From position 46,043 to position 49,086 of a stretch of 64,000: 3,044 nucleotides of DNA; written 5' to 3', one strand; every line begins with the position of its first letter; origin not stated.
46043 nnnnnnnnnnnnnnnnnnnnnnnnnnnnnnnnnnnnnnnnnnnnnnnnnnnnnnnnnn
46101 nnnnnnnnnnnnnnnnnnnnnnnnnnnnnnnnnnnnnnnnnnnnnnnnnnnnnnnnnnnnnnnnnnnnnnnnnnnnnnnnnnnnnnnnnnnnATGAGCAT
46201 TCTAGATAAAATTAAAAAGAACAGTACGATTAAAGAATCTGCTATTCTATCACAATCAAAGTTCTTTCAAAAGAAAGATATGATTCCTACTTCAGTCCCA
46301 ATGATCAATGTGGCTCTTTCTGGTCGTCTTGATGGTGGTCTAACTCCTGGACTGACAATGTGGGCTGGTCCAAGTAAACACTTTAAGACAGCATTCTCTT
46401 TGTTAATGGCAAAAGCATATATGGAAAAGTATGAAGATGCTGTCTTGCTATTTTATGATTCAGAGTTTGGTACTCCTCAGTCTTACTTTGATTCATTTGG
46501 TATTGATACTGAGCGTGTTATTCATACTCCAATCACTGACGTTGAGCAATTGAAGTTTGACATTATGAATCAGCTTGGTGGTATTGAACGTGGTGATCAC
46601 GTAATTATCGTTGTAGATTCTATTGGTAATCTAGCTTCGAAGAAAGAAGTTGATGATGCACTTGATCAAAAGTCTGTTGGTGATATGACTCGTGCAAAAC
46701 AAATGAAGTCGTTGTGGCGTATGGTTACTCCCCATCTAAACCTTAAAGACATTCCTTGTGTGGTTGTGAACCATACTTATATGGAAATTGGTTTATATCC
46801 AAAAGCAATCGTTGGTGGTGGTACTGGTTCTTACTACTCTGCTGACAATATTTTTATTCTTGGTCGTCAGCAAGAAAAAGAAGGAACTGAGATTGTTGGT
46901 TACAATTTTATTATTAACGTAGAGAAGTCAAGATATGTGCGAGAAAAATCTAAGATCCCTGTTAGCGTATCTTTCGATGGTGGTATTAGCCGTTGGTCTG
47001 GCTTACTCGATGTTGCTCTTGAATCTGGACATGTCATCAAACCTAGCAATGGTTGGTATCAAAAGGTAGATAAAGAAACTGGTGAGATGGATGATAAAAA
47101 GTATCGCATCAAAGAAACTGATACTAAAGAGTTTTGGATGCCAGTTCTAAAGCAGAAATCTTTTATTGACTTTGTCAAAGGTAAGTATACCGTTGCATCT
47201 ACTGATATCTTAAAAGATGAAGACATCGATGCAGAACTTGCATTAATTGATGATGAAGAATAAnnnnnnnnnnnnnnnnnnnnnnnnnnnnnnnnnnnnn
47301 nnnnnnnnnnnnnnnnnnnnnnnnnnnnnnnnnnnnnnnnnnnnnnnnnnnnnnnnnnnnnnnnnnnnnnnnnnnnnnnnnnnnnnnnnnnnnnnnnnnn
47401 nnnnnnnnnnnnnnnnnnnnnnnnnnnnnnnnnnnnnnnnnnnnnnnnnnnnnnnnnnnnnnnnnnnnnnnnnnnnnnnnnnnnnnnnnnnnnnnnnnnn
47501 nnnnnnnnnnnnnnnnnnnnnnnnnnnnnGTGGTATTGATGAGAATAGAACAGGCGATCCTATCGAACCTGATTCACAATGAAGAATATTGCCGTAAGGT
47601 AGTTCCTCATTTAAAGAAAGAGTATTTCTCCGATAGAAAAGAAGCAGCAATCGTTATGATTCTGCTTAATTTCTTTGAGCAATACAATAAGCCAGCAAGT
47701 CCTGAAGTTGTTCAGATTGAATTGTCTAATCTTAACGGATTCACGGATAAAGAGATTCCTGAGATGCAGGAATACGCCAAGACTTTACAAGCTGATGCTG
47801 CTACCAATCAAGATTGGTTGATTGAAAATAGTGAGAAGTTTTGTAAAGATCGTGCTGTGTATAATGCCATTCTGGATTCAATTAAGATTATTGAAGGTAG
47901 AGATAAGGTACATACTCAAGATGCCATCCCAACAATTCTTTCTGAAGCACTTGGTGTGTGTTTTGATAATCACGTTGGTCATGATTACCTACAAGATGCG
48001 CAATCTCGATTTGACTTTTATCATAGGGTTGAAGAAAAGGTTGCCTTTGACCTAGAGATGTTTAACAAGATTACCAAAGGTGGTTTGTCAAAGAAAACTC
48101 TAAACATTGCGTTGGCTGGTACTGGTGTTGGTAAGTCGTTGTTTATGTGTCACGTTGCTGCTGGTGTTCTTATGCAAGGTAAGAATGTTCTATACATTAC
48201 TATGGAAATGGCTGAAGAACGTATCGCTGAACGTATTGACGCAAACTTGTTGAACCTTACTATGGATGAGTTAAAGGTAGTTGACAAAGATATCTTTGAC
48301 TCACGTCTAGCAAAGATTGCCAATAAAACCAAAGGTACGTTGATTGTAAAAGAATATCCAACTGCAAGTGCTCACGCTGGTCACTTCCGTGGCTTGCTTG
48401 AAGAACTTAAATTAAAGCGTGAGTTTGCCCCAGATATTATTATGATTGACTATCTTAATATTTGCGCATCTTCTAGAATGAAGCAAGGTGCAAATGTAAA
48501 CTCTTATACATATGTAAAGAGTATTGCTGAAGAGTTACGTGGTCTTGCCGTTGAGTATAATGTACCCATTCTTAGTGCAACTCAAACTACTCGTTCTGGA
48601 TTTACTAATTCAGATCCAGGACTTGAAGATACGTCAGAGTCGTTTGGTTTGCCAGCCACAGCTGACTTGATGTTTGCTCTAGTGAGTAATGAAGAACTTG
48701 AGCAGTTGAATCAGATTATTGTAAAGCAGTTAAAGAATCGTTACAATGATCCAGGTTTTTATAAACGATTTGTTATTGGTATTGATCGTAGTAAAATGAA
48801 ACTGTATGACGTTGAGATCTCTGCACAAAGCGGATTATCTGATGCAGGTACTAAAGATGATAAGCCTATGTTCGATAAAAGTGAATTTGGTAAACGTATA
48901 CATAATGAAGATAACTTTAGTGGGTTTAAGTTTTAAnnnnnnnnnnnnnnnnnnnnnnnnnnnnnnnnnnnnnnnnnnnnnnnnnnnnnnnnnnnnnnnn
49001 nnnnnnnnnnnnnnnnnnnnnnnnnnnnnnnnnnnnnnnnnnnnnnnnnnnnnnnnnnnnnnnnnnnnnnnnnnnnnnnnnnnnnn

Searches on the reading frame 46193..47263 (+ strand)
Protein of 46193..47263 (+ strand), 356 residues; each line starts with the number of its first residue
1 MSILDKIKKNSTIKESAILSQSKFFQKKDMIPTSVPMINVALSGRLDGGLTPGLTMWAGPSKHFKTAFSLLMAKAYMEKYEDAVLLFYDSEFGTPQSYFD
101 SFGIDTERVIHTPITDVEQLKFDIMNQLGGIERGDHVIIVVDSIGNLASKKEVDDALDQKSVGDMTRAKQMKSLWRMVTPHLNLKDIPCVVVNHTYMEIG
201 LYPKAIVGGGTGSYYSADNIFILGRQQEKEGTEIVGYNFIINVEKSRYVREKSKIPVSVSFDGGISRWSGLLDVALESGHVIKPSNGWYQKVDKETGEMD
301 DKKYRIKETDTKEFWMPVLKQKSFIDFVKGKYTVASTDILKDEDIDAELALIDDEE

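Call 36: search_protein_families(library=phrogs, proteins=[window:46193-47263:+], max_evalue=0.00001)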
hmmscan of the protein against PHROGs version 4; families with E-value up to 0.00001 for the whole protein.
window:46193-47263:+ (356 aa): 4 families
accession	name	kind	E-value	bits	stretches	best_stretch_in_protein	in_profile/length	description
phrog_97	-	other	4.7e-92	310.8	1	1-329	21-333/506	UvsX-like recombinase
phrog_8337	-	DNA, RNA and nucleotide metabolism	1e-70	239.3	1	5-211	24-227/273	DNA repair protein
phrog_18112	-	other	8.2e-51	173.6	1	204-349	29-176/207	recombinase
phrog_31060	-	unknown function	9.3e-24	85.4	1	227-341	5-119/134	-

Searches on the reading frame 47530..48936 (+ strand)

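Call 37: search_protein_families(library=phrogs, proteins=[window:47530-48936:+], max_evalue=0.0001)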
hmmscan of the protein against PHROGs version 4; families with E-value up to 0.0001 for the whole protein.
window:47530-48936:+ (468 aa): 3 families
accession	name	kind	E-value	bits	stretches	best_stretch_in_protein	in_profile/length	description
phrog_19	-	DNA, RNA and nucleotide metabolism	4.2e-126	423.3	1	4-439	161-592/621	DnaB-like replicative helicase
phrog_239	-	DNA, RNA and nucleotide metabolism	3.9e-22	80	1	162-407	325-578/801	DNA primase/helicase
phrog_243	-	DNA, RNA and nucleotide metabolism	1.5e-13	51.3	1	184-408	30-246/273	DnaB-like replicative helicase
